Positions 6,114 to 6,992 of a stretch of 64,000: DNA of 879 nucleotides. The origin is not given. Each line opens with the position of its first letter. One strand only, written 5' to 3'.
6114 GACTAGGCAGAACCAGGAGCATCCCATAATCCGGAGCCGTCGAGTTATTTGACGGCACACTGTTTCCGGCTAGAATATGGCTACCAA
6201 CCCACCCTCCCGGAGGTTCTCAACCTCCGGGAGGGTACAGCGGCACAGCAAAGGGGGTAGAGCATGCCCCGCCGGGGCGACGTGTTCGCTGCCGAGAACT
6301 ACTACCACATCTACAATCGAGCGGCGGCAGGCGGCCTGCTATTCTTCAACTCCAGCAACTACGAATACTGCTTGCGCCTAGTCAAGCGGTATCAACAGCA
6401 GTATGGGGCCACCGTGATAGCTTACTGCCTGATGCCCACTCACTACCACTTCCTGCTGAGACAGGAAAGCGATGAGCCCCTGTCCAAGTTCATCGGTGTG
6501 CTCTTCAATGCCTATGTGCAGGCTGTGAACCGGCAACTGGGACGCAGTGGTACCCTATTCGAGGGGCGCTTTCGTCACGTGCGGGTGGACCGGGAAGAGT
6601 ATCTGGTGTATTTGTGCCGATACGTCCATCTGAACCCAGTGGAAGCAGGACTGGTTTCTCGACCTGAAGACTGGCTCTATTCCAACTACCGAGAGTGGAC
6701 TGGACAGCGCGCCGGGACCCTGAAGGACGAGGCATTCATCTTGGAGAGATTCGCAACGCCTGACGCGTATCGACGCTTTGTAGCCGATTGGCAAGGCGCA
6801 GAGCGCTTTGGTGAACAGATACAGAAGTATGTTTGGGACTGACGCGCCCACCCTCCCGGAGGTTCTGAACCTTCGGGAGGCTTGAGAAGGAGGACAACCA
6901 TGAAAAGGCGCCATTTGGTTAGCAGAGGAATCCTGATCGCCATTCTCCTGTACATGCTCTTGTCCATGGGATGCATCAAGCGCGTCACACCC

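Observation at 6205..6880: RAYT (IS200-like Y1 transposase) gene precisely bracketed by two REP hairpins of the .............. family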

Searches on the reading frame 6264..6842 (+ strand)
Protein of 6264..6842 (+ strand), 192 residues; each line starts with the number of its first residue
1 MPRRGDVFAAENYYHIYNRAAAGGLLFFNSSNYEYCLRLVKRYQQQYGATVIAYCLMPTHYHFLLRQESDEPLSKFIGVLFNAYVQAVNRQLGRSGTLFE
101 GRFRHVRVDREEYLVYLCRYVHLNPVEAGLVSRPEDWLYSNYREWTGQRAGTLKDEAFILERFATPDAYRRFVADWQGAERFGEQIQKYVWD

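Call 4: search_protein_families(library=pfam, proteins=[window:6264-6842:+], max_evalue=0.01)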
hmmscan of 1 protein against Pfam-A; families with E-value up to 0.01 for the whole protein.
window:6264-6842:+ (192 aa): 1 family
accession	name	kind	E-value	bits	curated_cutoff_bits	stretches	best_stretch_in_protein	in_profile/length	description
PF01797.21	Y1_Tnp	-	7.5e-07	29.7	23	1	28-122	20-119/121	Transposase IS200 like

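Call 5: search_protein_families(library=ncbifam, proteins=[window:6264-6842:+], max_evalue=0.01)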
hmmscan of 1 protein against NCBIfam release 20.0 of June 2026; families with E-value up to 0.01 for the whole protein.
window:6264-6842:+ (192 aa): 1 family
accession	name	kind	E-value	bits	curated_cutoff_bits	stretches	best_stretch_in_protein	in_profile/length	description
NF047646.1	REP_Tyr_transpos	equivalog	1.7e-19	70.1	80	1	6-140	4-146/146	REP-associated tyrosine transposase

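Call 12: find_encoding_contigs(protein=window:6264-6842:+, flank=10000, max_places=10)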
Protein window:6264-6842:+ (192 aa): 2 contigs read that carry it; 2 places shown.
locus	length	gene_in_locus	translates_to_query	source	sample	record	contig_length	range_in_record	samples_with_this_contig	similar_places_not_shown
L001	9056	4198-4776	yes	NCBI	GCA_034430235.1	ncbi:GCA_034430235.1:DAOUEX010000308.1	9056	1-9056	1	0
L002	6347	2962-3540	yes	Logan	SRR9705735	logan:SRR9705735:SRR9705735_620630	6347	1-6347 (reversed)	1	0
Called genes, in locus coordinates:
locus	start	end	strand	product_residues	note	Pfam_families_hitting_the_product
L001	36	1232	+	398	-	PF00919:UPF0004, PF04055:Radical_SAM, PF01938:TRAM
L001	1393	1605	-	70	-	PF10049:DUF2283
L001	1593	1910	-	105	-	-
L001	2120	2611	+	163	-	PF04073:tRNA_edit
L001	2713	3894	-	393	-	PF10509:GalKase_gal_bdg, PF00288:GHMP_kinases_N, PF08544:GHMP_kinases_C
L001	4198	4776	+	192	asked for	PF01797:Y1_Tnp (weak)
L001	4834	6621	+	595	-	PF00496:SBP_bac_5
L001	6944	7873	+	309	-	PF00483:NTP_transferase, PF12804:NTP_transf_3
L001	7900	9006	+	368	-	PF02163:Peptidase_M50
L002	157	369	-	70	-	PF10049:DUF2283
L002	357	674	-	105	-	-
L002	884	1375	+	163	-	PF04073:tRNA_edit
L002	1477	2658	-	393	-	PF10509:GalKase_gal_bdg, PF00288:GHMP_kinases_N, PF08544:GHMP_kinases_C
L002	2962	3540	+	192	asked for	PF01797:Y1_Tnp (weak)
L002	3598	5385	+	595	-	PF00496:SBP_bac_5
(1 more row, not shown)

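Call 13: find_homologous_proteins(query=window:6264-6839:+)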
Query window:6264-6839:+ (192 aa): 1027 proteins with E <= 0.001 among 1138 candidates; the best 120 are listed.
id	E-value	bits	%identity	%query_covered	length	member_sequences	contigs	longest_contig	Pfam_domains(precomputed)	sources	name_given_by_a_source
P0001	4.3e-128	443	99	100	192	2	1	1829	PF01797.22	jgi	-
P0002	8.5e-98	344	78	100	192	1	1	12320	PF01797.22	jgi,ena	-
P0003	1.7e-96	340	77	100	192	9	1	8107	PF01797.22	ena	-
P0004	3.5e-96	339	78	100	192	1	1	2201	PF01797.22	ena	-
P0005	1.2e-95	337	76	100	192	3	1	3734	PF01797.22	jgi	jgi:putative transposase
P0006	1.4e-95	337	75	100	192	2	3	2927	PF01797.22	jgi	jgi:putative transposase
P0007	2.5e-95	336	76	100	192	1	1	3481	PF01797.22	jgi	jgi:REP element-mobilizing transposase RayT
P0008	1.0e-94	334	77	100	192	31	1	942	PF01797.22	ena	-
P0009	1.2e-94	334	76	100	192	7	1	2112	PF01797.22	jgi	jgi:putative transposase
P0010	4.9e-94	332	74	100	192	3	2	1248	PF01797.22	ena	-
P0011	1.7e-93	330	74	100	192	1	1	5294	PF01797.22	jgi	jgi:putative transposase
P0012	1.9e-93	330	75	100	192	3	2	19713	PF01797.22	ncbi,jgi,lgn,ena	-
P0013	2.0e-93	330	74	100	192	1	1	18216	PF01797.22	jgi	-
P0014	4.0e-93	329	74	100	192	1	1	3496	PF01797.22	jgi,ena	-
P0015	7.4e-93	328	76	99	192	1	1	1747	PF01797.22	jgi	jgi:REP element-mobilizing transposase RayT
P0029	7.0e-91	321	74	100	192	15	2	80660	PF01797.22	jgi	jgi:REP element-mobilizing transposase RayT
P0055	7.5e-87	308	72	100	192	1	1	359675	PF01797.22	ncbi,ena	-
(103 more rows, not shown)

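Call 16: find_encoding_contigs(protein=P0055, flank=10000, max_places=3)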
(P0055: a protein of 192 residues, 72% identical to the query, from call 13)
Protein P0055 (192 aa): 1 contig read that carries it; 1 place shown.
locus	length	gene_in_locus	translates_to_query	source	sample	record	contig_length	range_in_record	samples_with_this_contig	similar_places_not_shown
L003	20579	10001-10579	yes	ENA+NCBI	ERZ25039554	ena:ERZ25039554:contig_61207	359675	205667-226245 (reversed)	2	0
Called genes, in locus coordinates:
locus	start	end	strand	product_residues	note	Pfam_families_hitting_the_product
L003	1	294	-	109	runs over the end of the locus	PF01258:zf-dskA_traR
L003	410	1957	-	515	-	PF17092:PCB_OB (faint), PF00575:S1, PF23459:S1_RRP5 (faint), PF00575:S1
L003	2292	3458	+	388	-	-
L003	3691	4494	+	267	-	PF01746:tRNA_m1G_MT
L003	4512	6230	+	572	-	PF01476:LysM, PF03816:LytR_cpsA_psr, PF13399:LytR_C (weak)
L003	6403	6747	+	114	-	PF19493:Trypco1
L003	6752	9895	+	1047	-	PF13365:Trypsin_2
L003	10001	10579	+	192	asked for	PF01797:Y1_Tnp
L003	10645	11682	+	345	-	PF00953:Glycos_transf_4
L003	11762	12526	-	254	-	-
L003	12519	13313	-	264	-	PF00149:Metallophos (weak)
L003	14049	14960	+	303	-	PF02881:SRP54_N, PF13245:AAA_19 (faint), PF00448:SRP54, PF13401:AAA_22 (weak), PF13604:AAA_30 (weak)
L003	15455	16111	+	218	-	PF03462:PCRF, PF00472:RF-1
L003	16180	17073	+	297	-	PF13102:Phage_int_SAM_5 (faint), PF02899:Phage_int_SAM_1, PF13495:Phage_int_SAM_4, PF00589:Phage_integrase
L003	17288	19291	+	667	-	PF04997:RNA_pol_Rpb1_1, PF00623:RNA_pol_Rpb1_2, PF04983:RNA_pol_Rpb1_3 (weak)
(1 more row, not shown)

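Call 17: find_encoding_contigs(protein=P0029, flank=10000, max_places=3)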
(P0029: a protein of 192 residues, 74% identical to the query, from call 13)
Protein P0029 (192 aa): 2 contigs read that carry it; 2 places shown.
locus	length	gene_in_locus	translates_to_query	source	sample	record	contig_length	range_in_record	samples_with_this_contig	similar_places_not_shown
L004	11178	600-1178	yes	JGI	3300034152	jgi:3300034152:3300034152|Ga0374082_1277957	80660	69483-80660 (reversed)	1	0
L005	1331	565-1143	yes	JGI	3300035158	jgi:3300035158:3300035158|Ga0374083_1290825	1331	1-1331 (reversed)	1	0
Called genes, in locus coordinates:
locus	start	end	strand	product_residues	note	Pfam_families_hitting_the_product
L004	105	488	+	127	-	PF12950:TaqI_C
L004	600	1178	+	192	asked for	PF01797:Y1_Tnp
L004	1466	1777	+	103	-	PF01909:NTP_transf_2, PF18765:Polbeta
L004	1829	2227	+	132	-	PF24709:DUF7670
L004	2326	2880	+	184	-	PF01035:DNA_binding_1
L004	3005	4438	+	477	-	PF13432:TPR_16 (faint), PF07719:TPR_2 (faint), PF12895:ANAPC3 (faint), PF00515:TPR_1 (faint)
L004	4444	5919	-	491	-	-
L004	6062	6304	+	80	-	-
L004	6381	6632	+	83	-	-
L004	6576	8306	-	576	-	PF00009:GTP_EFTU (weak), PF00350:Dynamin_N, PF01926:MMR_HSR1, PF02421:FeoB_N (faint), PF04548:AIG1 (faint), PF00350:Dynamin_N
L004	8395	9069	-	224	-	PF14907:NTP_transf_5 (weak)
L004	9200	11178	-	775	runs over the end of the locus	PF09586:YfhO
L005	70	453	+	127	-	PF12950:TaqI_C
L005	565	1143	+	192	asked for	PF01797:Y1_Tnp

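Call 18: find_encoding_contigs(protein=P0002, flank=10000, max_places=3)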
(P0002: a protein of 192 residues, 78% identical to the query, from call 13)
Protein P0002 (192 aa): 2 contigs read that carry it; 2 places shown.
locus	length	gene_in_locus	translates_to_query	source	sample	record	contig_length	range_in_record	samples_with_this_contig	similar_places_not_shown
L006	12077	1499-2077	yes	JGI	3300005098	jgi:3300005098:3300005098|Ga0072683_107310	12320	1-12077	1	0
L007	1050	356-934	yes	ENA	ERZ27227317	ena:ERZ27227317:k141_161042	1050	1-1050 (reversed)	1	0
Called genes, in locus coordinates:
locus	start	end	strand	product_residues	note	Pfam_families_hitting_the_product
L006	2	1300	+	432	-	?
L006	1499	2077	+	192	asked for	PF01797:Y1_Tnp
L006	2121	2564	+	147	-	PF00929:RNase_T (weak)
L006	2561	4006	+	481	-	PF00929:RNase_T (weak), PF00270:DEAD, PF04851:ResIII (faint)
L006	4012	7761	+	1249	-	PF13307:Helicase_C_2, PF00270:DEAD, PF00271:Helicase_C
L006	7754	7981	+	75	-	PF11535:Calci_bind_CcbP (faint)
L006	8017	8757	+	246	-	PF10881:DUF2726, PF01396:Zn_ribbon_Top1 (weak), PF06839:Zn_ribbon_GRF (weak)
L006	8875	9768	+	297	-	PF02899:Phage_int_SAM_1, PF13495:Phage_int_SAM_4, PF00589:Phage_integrase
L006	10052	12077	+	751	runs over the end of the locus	PF07693:KAP_NTPase, PF03781:FGE-sulfatase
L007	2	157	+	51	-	?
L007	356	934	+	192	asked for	PF01797:Y1_Tnp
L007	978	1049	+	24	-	?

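Call 29: search_solved_structures(query=window:6264-6839:+, max_evalue=1, show_alignments=3)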
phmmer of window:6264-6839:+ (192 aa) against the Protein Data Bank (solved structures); distinct sequences matched with E-value up to 1: 1.
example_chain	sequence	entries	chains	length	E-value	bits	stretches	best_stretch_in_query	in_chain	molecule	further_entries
4er8_A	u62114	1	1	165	0.034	17.1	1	40-143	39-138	TnpArep for protein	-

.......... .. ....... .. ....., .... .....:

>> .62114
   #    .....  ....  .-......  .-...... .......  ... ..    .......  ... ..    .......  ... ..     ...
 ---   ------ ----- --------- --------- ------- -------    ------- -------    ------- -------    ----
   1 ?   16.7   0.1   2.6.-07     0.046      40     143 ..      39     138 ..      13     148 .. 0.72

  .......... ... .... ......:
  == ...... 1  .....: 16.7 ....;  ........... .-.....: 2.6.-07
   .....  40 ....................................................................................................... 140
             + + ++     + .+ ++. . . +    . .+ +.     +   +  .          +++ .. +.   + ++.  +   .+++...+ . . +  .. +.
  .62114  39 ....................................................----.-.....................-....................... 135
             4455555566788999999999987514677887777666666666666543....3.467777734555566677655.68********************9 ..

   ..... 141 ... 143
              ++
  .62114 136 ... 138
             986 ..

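Call 52: find_related_loci(query=A1, collection=metagenome_contigs, flank=3000)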
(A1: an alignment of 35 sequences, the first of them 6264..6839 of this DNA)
Query A1 (192 aa) in metagenome_contigs; peptide patterns used: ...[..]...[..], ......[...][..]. (x = any residue, [..] = any of these).
600 stretches matched a pattern (row limit reached: there are more); 557 encode a relative of the query (tblastn E <= 1e-3); the best 80 are kept; 80 distinct loci.
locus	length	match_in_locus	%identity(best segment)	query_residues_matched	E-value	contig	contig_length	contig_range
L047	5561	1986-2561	74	1-192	4e-94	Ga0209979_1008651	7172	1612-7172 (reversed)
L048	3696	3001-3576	65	1-192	2e-84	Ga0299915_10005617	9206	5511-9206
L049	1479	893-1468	64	1-192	9e-89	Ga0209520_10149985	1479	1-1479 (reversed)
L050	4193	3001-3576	60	1-192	4e-79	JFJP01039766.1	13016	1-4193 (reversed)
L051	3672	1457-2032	61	1-192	1e-78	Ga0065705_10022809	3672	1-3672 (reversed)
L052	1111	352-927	60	1-192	4e-83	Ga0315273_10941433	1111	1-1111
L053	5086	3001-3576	58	1-192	2e-75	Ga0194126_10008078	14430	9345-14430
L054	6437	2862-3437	58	1-192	5e-74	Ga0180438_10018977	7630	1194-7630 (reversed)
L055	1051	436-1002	48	2-190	1e-67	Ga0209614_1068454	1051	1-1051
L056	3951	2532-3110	49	1-192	7e-63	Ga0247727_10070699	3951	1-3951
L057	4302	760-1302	52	8-188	3e-62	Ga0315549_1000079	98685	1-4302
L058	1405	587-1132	54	8-189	3e-65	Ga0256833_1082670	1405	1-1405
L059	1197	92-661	48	1-190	7e-64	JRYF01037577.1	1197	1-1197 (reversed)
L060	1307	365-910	50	10-192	1e-62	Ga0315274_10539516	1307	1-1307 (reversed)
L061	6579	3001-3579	47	1-192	4e-61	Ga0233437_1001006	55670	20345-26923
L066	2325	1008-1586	49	1-192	2e-57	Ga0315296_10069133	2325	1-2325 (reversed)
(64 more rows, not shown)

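Call 65: predict_structure(alignment_id=A1)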
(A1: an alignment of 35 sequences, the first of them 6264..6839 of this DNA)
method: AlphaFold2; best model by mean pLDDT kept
length: 192 residues; sequences in the alignment: 35
mean_pLDDT: 89.3   pTM: 0.86
mean pLDDT of the five models: 89.3, 89.1, 88.6, 86.5, 81.2
residues with pLDDT >= 90: 138; 70-90: 44; 50-70: 6; < 50: 4
segments of 3 or more residues with pLDDT < 50: 1-3
pLDDT, mean of each block of 10 residues (from residue 1): 60 94 91 96 94 96 94 93 95 90 90 89 93 95 93 90 93 80 77 55
secondary structure, 60 per line:
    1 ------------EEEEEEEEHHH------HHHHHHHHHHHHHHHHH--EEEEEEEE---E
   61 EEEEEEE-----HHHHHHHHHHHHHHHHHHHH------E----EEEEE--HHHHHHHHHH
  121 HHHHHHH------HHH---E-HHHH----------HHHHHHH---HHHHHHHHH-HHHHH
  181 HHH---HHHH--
elements in order: E13-20 H30-46 E49-56 E60-67 H73-92 E104-108 H111-127 H142-145 H156-162 H166-174 H176-183 H187-190

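Call 67: fold_search(model_id=the predicted structure, library=pdb)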
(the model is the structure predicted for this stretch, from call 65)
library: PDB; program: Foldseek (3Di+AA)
matches with E <= 10: 1315; with E <= 0.001: 33
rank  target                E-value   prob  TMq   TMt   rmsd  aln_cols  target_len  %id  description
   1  4er8_A                7.5e-09  1.00  0.61  0.70   5.6       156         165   15  Structure of the REP associates tyrosine transposase bound to a REP hairpin (released 2012-08-15)
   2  2xqc_D                4.0e-06  1.00  0.45  0.63   6.5       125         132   18  DEINOCOCCUS RADIODURANS ISDRA2 TRANSPOSASE COMPLEXED WITH LEFT END RECOGNITION AND CLEAVAGE SITE AND ZN (released 2010-10-13)
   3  2xo6_A                5.7e-06  1.00  0.45  0.62   5.4       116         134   17  DEINOCOCCUS RADIODURANS ISDRA2 TRANSPOSASE Y132F MUTANT COMPLEXED WITH LEFT END RECOGNITION AND CLEAVAGE SITE (released 2010-10-13)
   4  2xma_B                6.4e-06  1.00  0.46  0.62   6.4       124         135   17  DEINOCOCCUS RADIODURANS ISDRA2 TRANSPOSASE RIGHT END DNA COMPLEX (released 2010-10-13)
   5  2xma_E                8.7e-06  1.00  0.45  0.60   4.5       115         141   19  DEINOCOCCUS RADIODURANS ISDRA2 TRANSPOSASE RIGHT END DNA COMPLEX (released 2010-10-13)
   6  2xma_A                9.3e-06  1.00  0.46  0.61   6.4       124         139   18  DEINOCOCCUS RADIODURANS ISDRA2 TRANSPOSASE RIGHT END DNA COMPLEX (released 2010-10-13)
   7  2xo6_D                9.9e-06  1.00  0.44  0.63   2.8       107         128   18  DEINOCOCCUS RADIODURANS ISDRA2 TRANSPOSASE Y132F MUTANT COMPLEXED WITH LEFT END RECOGNITION AND CLEAVAGE SITE (released 2010-10-13)
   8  2xm3_C                1.1e-05  1.00  0.44  0.64   4.9       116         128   18  Deinococcus radiodurans ISDra2 Transposase Left end DNA complex (released 2010-10-13)
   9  2f4f_A                1.2e-05  1.00  0.43  0.60  12.6       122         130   16  Crystal structure of IS200 transposase (released 2005-12-13)
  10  2vjv_A                1.3e-05  1.00  0.46  0.68   2.0       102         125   13  Crystal structure of the IS608 transposase in complex with left end 26-mer DNA hairpin and a 6-mer DNA representing th (released 2008-02-19)
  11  2xm3_B                1.3e-05  1.00  0.44  0.63   3.6       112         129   17  Deinococcus radiodurans ISDra2 Transposase Left end DNA complex (released 2010-10-13)
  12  2xm3_A                1.4e-05  1.00  0.45  0.66   5.4       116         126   17  Deinococcus radiodurans ISDra2 Transposase Left end DNA complex (released 2010-10-13)
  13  2xm3_D                1.6e-05  1.00  0.45  0.64   5.9       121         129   16  Deinococcus radiodurans ISDra2 Transposase Left end DNA complex (released 2010-10-13)
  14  2a6m_B                4.8e-05  1.00  0.48  0.60  13.9       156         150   12  Crystal Structure of the ISHp608 Transposase (released 2005-10-25)
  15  2vih_B                6.5e-05  1.00  0.46  0.66   4.1       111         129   13  CRYSTAL STRUCTURE OF THE IS608 TRANSPOSASE IN COMPLEX WITH Left END 26-MER DNA (released 2008-02-19)
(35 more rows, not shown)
